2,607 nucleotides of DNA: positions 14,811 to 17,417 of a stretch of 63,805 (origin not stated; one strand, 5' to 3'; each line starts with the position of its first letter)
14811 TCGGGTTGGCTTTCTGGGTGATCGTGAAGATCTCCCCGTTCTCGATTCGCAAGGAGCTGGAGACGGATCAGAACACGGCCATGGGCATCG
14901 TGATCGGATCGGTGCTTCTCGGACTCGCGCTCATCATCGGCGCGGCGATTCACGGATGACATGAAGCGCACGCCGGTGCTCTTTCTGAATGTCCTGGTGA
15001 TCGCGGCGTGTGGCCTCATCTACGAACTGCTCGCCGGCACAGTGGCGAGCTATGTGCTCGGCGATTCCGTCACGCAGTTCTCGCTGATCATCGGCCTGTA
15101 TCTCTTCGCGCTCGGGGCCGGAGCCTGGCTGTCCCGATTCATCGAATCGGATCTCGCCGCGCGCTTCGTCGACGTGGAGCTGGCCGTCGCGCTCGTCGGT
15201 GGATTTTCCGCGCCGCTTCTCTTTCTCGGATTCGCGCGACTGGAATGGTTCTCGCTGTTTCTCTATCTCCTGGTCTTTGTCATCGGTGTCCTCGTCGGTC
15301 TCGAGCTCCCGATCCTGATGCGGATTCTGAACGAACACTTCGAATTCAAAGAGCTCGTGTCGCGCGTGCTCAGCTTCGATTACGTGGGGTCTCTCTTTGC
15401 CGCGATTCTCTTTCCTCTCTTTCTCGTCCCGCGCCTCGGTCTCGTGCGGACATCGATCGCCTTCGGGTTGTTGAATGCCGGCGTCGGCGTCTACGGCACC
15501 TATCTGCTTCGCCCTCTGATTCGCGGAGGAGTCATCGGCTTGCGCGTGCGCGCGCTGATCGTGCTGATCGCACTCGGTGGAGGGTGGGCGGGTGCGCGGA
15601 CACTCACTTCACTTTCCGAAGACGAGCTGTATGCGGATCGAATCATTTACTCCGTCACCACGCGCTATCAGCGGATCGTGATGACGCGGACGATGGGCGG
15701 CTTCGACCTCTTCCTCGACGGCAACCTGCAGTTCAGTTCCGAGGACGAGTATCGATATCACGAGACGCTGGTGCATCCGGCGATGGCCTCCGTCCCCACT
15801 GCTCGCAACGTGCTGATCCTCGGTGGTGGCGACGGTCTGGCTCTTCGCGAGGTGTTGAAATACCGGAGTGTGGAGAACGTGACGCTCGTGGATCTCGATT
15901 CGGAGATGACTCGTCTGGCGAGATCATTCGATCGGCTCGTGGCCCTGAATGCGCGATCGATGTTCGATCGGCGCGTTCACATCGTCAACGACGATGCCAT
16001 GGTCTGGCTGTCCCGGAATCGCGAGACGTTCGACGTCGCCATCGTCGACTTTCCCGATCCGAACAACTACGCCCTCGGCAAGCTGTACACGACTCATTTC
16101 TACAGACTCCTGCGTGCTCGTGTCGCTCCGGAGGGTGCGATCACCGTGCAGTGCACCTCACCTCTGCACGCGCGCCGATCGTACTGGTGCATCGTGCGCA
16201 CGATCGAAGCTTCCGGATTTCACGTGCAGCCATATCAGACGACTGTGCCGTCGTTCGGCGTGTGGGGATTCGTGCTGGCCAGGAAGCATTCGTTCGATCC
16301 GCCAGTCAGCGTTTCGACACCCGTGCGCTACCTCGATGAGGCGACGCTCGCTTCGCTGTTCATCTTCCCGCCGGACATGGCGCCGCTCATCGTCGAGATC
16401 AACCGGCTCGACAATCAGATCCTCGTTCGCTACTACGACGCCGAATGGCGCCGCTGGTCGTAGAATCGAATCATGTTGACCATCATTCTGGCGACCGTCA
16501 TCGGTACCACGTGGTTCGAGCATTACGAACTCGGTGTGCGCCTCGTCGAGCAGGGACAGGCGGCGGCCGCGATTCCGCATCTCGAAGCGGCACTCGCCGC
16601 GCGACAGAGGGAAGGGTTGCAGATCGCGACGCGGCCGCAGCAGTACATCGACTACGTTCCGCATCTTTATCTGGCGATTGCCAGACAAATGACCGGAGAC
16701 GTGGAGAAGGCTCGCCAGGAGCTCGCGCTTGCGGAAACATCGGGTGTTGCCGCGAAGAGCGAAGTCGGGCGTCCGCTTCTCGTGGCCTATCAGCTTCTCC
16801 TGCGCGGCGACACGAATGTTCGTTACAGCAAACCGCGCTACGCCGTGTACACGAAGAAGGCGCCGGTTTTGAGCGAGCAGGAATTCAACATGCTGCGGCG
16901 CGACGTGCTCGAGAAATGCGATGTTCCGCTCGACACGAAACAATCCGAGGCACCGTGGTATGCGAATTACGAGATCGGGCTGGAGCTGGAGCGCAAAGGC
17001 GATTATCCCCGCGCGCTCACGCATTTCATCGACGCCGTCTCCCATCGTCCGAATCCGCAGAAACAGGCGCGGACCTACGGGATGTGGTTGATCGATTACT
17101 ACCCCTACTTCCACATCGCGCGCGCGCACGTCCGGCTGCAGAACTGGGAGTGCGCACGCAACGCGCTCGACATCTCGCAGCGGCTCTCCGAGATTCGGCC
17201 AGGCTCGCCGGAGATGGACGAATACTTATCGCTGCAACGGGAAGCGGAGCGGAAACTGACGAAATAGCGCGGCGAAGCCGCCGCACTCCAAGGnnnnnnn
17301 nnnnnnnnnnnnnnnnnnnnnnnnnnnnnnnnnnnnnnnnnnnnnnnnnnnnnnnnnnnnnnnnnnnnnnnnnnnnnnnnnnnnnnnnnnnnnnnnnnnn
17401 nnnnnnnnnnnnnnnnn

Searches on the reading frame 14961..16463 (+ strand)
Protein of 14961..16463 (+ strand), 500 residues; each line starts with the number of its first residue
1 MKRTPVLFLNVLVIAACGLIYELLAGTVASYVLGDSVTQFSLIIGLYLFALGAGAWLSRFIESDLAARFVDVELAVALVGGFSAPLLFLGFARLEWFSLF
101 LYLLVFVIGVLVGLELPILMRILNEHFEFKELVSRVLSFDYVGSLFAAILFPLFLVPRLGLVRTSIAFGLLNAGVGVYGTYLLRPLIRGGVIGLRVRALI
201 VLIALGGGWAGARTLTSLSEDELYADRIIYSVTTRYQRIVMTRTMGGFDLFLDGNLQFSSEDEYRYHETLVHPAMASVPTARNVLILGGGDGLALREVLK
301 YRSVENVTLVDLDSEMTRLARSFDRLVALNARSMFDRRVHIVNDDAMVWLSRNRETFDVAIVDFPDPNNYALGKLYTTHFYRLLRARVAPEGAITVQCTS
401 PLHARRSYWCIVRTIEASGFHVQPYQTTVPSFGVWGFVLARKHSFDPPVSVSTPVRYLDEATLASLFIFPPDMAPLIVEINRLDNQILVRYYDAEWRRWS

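Call 81: search_protein_families(library=pfam, max_evalue=0.00001, proteins=[window:14961-16463:+])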
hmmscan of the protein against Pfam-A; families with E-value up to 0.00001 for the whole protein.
window:14961-16463:+ (500 aa): 1 family
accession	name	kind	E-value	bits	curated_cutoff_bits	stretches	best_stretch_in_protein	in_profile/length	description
PF01564.23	Spermine_synth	-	3.3e-36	125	22.9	1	264-443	2-179/186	Spermine/spermidine synthase domain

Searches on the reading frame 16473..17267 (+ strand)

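Call 81: search_protein_families(library=pfam, max_evalue=0.00001, proteins=[window:16473-17267:+])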
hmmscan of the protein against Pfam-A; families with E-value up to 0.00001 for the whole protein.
window:16473-17267:+ (264 aa): 3 families
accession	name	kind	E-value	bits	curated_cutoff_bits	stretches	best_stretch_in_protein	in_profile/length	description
PF07719.23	TPR_2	-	2.3e-08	34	27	0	163-194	2-33/34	Tetratricopeptide repeat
PF13432.12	TPR_16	-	2.7e-06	28.2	32.7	0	18-81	1-51/65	Tetratricopeptide repeat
PF13428.12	TPR_14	-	4.2e-06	27.4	23.5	0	17-43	4-30/44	Tetratricopeptide repeat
